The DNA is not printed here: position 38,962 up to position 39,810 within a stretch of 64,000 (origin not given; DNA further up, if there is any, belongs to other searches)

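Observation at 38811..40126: Panacea (DUF4065/SocA-like) antitoxin gene coupled to two unrecognisable genes: candidate new PanA-associated toxin, possibly tripartite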

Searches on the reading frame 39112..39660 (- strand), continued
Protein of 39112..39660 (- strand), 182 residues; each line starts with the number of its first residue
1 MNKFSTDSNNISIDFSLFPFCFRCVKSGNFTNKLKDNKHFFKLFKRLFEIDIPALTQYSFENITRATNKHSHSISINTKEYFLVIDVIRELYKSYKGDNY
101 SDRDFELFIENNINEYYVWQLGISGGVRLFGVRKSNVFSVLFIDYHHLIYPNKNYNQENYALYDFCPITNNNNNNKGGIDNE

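Call 40: search_solved_structures(query=A3, max_evalue=10, show_alignments=3)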
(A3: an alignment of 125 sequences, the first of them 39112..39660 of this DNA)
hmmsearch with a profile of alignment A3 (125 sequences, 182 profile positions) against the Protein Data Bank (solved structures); distinct sequences matched with E-value up to 10: 8.
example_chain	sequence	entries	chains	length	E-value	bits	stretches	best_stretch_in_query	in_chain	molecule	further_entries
9iw4_A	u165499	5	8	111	0.31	14.3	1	51-127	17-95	Chemosensory protein 3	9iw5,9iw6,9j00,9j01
3o0y_A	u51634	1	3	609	0.4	13.9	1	46-143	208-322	lipoprotein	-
7qca_LG0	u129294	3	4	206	0.4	13.9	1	17-95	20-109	60S ribosomal protein L8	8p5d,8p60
2eo4_A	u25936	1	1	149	0.46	13.7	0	61-114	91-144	150aa long hypothetical histidine triad nucleotide-binding protein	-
3t9j_A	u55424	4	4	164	0.51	13.5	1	26-119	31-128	Neutrophil-activating protein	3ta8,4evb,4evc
1ji4_A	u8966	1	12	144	0.75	13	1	27-118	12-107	NEUTROPHIL-ACTIVATING PROTEIN A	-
6z0c_A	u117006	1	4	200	0.9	12.8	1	46-134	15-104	Maquette-3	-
4evd_A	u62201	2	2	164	1.8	11.8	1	26-119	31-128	Neutrophil-activating protein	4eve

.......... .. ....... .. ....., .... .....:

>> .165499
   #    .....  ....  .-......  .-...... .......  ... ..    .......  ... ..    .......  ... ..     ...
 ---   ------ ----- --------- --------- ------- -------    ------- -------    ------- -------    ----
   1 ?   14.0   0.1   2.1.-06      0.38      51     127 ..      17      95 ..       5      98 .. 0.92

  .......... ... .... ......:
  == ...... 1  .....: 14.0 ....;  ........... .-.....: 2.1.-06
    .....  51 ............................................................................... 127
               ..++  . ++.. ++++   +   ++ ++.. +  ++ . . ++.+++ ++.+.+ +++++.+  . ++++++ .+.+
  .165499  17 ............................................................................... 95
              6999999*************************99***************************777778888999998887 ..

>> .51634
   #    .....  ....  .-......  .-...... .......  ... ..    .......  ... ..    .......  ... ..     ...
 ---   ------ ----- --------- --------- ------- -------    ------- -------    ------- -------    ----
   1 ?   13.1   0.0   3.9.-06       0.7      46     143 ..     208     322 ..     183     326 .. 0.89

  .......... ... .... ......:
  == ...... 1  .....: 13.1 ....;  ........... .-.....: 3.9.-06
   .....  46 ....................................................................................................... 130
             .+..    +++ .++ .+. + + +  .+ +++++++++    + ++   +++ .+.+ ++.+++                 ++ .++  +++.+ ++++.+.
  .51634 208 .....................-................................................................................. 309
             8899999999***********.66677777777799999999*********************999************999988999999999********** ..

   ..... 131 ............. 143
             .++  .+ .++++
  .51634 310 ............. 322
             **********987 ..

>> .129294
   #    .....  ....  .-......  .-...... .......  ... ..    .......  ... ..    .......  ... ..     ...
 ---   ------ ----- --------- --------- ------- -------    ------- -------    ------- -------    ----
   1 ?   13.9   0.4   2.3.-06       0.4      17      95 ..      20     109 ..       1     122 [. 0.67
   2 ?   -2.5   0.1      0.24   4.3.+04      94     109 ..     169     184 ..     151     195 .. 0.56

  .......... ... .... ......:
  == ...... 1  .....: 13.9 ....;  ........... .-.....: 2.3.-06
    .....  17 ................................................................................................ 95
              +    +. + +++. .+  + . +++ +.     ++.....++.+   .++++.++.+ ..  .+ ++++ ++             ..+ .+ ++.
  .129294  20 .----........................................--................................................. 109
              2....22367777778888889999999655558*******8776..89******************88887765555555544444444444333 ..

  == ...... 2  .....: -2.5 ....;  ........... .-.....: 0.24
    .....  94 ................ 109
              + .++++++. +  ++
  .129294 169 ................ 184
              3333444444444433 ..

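Call 45: find_related_loci(query=A1, collection=viral_contigs, flank=4000)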
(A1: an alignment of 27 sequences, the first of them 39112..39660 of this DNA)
Query A1 (182 aa) in viral_contigs; peptide patterns used: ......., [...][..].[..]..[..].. (x = any residue, [..] = any of these).
209 stretches matched a pattern; 2 encode a relative of the query (tblastn E <= 1e-3); 2 distinct loci.
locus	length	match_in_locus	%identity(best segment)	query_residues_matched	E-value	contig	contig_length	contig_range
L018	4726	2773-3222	36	8-167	7e-19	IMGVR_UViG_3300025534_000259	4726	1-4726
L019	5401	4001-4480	31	5-172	3e-18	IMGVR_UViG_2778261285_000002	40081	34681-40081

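Call 46: fold_search(model_id=the predicted structure, library=viral)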
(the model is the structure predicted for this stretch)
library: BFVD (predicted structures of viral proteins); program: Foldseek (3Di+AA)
matches with E <= 10: 178; with E <= 0.001: 0
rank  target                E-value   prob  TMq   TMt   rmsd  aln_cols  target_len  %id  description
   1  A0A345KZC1            4.1e-02  0.54  0.17  0.24  11.9        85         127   13  (no name in the UniProt tables at hand)
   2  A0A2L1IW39            2.9e-01  0.20  0.14  0.20  11.7        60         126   17  Uncharacterized protein [Streptomyces phage BillNye]
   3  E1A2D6                3.8e-01  0.08  0.18  0.25  10.7       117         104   14  Uncharacterized protein [Aeromonas phage phiAS5]
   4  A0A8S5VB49            7.6e-01  0.12  0.20  0.19   6.8        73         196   14  Uncharacterized protein [Siphoviridae sp. ct0vA12]
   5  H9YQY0                9.2e-01  0.20  0.28  0.45   5.3       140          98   11  (no name in the UniProt tables at hand)
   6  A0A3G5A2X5            9.2e-01  0.02  0.11  0.05  22.5       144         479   15  RING finger protein 151-like isoform X1 [Faunusvirus sp.]
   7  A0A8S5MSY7            9.8e-01  0.05  0.13  0.08  12.2        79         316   16  Zinc-binding metallo-peptidase [virus sp. ctzmw3]
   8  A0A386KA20            1.1e+00  0.11  0.15  0.33  11.1        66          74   17  (no name in the UniProt tables at hand)
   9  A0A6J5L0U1            1.2e+00  0.21  0.17  0.29   2.2        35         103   23  Uncharacterized protein [uncultured Caudovirales phage]
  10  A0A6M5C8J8            1.2e+00  0.09  0.15  0.20   9.2        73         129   10  (no name in the UniProt tables at hand)
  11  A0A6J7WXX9            1.3e+00  0.07  0.14  0.33  10.7        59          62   17  Uncharacterized protein [uncultured Caudovirales phage]
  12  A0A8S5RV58            1.5e+00  0.03  0.18  0.12  14.1       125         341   19  (no name in the UniProt tables at hand)
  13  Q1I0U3                1.6e+00  0.01  0.15  0.08  19.0       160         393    9  Putative outer capsid protein VP9 [Micromonas pusilla reovirus (isolate Netherlands/2005)]
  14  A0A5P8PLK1            2.0e+00  0.04  0.14  0.30  11.2        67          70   16  (no name in the UniProt tables at hand)
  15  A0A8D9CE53            2.0e+00  0.02  0.12  0.19  10.6        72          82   19  Uncharacterized protein [uncultured marine phage]
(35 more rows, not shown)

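Call 50: search_dna_similar(query=window:39112-39660:-, collection=phages, mode=protein, max_evalue=0.001, max_rows=30)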
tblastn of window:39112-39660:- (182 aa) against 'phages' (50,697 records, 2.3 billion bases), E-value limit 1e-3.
Records with a match: 2; places in all: 2; records where one place covers at least 80% of the query: 2.
Best place of each record, by identity: <60% 2.
By first word of the organism name: Streptococcus 2.
By host as written in the record: Streptococcus equinus Sb18 1; Streptococcus equinus Sb17 1.
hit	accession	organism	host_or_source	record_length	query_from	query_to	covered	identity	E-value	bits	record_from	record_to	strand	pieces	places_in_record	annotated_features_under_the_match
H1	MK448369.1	Streptococcus satellite phage Javan219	Streptococcus equinus Sb18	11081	9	168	88%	29.0%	2e-10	64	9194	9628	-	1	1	hypothetical protein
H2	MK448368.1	Streptococcus satellite phage Javan218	Streptococcus equinus Sb17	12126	9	168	88%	29.0%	2e-10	64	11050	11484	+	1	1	hypothetical protein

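Call 51: search_dna_similar(query=window:39112-39660:-, collection=plasmids, mode=protein, max_evalue=0.001, max_rows=30)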
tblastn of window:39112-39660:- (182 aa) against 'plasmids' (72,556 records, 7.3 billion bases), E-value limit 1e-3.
No match.

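Call 52: get_annotated_region(hit=H1, flank=3000)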
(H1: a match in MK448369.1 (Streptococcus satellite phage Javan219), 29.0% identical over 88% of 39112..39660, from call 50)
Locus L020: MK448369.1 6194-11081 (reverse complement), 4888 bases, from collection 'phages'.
description: Streptococcus satellite phage Javan219, complete genome.
organism: Streptococcus satellite phage Javan219 (NCBI taxid 2558576)
taxonomy: Viruses
host: Streptococcus equinus Sb18; source: -; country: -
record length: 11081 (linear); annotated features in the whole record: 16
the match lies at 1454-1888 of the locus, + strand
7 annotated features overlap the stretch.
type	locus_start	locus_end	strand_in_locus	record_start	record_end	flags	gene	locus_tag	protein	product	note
CDS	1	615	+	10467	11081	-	-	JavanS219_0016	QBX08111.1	hypothetical protein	-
CDS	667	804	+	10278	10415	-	-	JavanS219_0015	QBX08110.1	hypothetical protein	-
CDS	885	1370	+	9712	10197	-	-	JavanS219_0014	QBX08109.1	hypothetical protein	Putative prophage protein (ps3)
CDS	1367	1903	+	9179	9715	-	-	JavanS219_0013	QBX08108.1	hypothetical protein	-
CDS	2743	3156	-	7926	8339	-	-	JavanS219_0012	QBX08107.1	hypothetical protein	-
CDS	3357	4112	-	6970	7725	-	-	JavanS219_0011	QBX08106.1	hypothetical protein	-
CDS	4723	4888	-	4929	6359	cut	-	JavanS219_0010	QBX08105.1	hypothetical protein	-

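Call 53: list_cluster_members(proteins=[P0057, P0058, P0061, P0063, P0071, P0073, P0084, P0087, P0157, L020:1367-1903:+])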
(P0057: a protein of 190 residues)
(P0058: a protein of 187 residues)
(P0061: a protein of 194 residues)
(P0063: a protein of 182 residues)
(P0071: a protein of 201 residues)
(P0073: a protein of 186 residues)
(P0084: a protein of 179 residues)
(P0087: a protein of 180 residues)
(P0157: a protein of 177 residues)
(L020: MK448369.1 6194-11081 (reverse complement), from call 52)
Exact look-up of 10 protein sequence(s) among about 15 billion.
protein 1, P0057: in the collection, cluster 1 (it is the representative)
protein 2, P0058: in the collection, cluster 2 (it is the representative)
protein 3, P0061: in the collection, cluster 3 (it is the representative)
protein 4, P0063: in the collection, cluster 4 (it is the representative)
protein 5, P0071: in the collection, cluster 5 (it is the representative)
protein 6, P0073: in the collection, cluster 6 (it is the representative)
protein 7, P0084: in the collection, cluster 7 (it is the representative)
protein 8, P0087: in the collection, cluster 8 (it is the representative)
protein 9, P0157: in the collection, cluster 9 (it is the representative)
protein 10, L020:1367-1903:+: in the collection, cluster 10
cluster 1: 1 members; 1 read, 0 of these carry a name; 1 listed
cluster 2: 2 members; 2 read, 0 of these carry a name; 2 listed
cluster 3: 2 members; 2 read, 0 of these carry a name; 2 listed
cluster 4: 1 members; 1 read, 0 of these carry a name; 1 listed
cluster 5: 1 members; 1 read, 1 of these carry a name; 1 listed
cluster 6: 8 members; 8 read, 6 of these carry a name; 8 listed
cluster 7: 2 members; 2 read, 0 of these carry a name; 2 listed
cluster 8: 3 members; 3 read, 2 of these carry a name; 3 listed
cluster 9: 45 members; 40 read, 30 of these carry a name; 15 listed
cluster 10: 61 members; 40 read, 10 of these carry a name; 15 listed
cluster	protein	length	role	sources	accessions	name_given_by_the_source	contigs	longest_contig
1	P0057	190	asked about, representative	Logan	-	-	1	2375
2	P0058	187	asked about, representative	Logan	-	-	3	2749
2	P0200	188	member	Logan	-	-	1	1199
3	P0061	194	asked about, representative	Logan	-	-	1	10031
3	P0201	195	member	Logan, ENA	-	-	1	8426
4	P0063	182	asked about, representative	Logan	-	-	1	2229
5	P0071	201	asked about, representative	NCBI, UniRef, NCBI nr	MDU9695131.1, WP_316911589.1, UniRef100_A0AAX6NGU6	hypothetical protein O0Q50_28445 [Priestia aryabhattai] | Uncharacterized protein n=1 Tax=Priestia aryabhattai TaxID=412384 RepID=A0AAX6NGU6_PRIAR | hypothetical protein [Priestia aryabhattai]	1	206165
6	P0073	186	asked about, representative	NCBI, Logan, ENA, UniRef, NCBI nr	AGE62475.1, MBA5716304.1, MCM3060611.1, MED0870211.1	hypothetical protein ACFTRE_10730 [Bacillus subtilis] | hypothetical protein n=1 Tax=Bacillus subtilis group TaxID=653685 RepID=UPI0002B4098B | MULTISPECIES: hypothetical protein [Bacillus subtilis group]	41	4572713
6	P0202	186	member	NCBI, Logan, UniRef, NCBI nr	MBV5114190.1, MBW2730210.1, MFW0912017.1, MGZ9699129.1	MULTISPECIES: hypothetical protein [Bacillus] | hypothetical protein n=1 Tax=Bacillus TaxID=1386 RepID=UPI000BA5D075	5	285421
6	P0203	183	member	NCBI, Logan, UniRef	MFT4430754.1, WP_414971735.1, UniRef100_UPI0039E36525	hypothetical protein [Bacillus velezensis] | hypothetical protein n=1 Tax=Bacillus velezensis TaxID=492670 RepID=UPI0039E36525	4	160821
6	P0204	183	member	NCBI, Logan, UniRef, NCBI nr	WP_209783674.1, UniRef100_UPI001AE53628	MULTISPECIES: hypothetical protein [Bacillus amyloliquefaciens group] | hypothetical protein n=1 Tax=Bacillus amyloliquefaciens group TaxID=1938374 ...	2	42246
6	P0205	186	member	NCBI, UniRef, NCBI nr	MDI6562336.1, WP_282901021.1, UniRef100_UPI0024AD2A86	hypothetical protein [Bacillus altitudinis] | hypothetical protein n=1 Tax=Bacillus altitudinis TaxID=293387 RepID=UPI0024AD2A86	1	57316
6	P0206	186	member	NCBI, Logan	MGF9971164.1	hypothetical protein ABEX77_20560 [Bacillus subtilis]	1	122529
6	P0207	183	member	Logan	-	-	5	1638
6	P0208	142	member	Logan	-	-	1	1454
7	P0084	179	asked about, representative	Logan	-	-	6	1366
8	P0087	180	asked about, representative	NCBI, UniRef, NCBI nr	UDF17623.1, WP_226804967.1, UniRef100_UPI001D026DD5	hypothetical protein LG951_05380 [Bacillus pumilus] | hypothetical protein n=1 Tax=Bacillus pumilus TaxID=1408 RepID=UPI001D026DD5 | hypothetical protein [Bacillus pumilus]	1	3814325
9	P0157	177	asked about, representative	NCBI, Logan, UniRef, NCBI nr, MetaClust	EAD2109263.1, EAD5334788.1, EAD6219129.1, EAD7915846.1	hypothetical protein GM60_11715 [Listeria monocytogenes] | Uncharacterized protein n=1 Tax=Listeria monocytogenes TaxID=1639 RepID=A0A6W4RPA9_LISMN | hypothetical protein [Listeria monocytogenes]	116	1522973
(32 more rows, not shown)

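Call 57: search_dna_similar(query=P0157, collection=phages, mode=protein, max_evalue=0.001, max_rows=40)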
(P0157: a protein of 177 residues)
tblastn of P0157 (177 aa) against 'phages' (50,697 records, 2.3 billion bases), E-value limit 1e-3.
Records with a match: 2; places in all: 2; records where one place covers at least 80% of the query: 2.
Best place of each record, by identity: <60% 2.
By first word of the organism name: Streptococcus 2.
By host as written in the record: Streptococcus equinus Sb18 1; Streptococcus equinus Sb17 1.
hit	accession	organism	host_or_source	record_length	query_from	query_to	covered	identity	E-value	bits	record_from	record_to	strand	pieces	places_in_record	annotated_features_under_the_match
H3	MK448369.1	Streptococcus satellite phage Javan219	Streptococcus equinus Sb18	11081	23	175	86%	31.4%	3e-9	61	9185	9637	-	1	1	hypothetical protein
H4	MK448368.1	Streptococcus satellite phage Javan218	Streptococcus equinus Sb17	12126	23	175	86%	31.4%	3e-9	61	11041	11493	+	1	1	hypothetical protein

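Call 63: find_related_loci(query=A1, collection=metagenome_contigs, flank=3000)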
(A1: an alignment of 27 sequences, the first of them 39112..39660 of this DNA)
Query A1 (182 aa) in metagenome_contigs; peptide patterns used: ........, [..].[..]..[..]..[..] (x = any residue, [..] = any of these).
600 stretches matched a pattern (row limit reached: there are more); 5 encode a relative of the query (tblastn E <= 1e-3); 5 distinct loci.
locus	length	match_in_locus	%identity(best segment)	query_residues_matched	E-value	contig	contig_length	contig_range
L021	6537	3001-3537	83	1-182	4e-104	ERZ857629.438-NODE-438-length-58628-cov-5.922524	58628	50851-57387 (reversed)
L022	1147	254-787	73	1-182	2e-97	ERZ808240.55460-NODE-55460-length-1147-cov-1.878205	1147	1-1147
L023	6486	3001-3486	52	8-170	1e-49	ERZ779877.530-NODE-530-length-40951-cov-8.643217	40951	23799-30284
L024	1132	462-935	35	7-169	9e-28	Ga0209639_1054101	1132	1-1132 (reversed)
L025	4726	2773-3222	36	8-167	1e-18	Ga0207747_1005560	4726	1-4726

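Call 64: find_encoding_contigs(protein=P0073, flank=4000, max_places=4)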
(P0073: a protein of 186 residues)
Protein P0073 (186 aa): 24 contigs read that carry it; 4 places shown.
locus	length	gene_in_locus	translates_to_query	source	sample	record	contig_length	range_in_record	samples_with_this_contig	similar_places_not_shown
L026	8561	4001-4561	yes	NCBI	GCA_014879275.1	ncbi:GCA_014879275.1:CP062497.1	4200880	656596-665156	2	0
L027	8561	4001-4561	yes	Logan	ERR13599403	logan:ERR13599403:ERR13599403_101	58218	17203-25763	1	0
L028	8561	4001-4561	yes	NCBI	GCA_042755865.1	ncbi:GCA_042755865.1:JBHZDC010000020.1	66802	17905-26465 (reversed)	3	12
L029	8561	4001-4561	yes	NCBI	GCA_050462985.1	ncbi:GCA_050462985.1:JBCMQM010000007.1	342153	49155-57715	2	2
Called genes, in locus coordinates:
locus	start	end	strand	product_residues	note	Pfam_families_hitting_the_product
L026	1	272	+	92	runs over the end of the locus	PF10779:XhlA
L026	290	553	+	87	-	PF04688:Holin_SPP1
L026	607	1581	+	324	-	PF01510:Amidase_2, PF01476:LysM, PF01471:PG_binding_1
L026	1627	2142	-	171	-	-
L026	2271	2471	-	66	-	-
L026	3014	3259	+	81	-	PF12728:HTH_17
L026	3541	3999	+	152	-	PF13274:SocA_Panacea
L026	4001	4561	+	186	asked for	-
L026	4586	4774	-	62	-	-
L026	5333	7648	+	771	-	PF01471:PG_binding_1, PF08924:Rv2525c_GlyHyd-like, PF27189:YkzU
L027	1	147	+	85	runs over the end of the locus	-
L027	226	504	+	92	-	PF10779:XhlA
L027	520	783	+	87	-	PF04688:Holin_SPP1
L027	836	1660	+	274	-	PF01510:Amidase_2, PF01471:PG_binding_1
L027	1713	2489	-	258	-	-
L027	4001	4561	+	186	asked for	-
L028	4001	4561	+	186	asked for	-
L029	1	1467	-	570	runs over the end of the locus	PF04740:LXG, PF14449:PT-TG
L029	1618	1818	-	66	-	-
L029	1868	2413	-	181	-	-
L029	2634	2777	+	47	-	-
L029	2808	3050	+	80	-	-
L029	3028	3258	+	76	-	PF12728:HTH_17 (weak)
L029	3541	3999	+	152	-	PF13274:SocA_Panacea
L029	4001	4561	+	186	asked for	-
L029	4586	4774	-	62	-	-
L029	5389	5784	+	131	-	PF00589:Phage_integrase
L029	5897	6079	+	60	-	-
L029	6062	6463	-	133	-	-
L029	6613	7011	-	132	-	-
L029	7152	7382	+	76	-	PF00589:Phage_integrase (weak)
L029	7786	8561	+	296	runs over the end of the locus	-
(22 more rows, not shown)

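Call 95: find_encoding_contigs(protein=P0115, flank=2500, max_places=3)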
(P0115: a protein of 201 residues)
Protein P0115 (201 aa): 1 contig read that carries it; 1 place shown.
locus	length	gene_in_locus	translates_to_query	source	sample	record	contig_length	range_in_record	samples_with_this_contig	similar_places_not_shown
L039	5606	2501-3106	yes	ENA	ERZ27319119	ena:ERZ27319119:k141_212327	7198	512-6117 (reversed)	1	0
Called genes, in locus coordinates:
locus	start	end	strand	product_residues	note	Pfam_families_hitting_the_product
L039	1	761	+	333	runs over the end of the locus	PF13102:Phage_int_SAM_5 (weak), PF02899:Phage_int_SAM_1, PF13495:Phage_int_SAM_4, PF00589:Phage_integrase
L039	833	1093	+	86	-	-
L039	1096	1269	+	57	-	-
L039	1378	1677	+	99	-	-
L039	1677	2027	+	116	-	-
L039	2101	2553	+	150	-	PF13274:SocA_Panacea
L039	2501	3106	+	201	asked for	-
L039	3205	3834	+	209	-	PF00877:NLPC_P60 (weak), PF25309:ELLD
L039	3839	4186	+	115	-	-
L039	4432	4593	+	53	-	-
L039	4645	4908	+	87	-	-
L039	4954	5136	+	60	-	-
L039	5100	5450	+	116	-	-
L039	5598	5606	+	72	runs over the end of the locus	-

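Call 96: find_encoding_contigs(protein=P0144, flank=2500, max_places=3)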
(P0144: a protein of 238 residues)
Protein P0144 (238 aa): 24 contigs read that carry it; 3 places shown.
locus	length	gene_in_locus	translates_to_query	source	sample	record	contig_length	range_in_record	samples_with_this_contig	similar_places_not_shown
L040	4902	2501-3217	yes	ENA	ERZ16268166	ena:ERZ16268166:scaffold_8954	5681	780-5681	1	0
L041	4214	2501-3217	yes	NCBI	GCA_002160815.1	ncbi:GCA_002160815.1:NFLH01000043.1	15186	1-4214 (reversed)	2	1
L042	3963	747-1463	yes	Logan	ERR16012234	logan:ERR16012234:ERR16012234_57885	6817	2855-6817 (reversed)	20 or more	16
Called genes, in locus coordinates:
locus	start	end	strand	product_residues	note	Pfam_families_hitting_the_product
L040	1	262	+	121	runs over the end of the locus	PF13958:ToxN_toxin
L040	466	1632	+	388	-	PF07804:HipA_C (faint)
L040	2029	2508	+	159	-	PF13274:SocA_Panacea (weak)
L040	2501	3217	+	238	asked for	-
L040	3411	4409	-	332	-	PF14057:GGGtGRT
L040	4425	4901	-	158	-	?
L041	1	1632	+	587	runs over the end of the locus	PF13958:ToxN_toxin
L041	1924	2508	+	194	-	PF13274:SocA_Panacea (weak)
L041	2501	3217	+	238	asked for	-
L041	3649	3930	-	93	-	-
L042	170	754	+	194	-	PF13274:SocA_Panacea (weak)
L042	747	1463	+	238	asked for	-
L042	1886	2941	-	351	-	PF14659:Phage_int_SAM_3 (faint), PF00589:Phage_integrase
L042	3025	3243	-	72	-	-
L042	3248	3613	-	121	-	PF02452:PemK_toxin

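Call 97: find_encoding_contigs(protein=P0199, flank=2500, max_places=3)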
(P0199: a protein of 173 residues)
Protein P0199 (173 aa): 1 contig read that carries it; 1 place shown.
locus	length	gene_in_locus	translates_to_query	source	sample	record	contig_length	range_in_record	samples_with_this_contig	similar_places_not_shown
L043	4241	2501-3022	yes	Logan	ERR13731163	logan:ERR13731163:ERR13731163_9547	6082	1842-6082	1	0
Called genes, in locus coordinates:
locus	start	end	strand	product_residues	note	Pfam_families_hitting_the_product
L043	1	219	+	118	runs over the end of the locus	-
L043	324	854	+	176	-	-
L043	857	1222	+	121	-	-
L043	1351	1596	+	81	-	PF05595:DUF771 (weak)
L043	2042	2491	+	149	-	PF13274:SocA_Panacea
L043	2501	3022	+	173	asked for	-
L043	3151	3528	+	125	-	-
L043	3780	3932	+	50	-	-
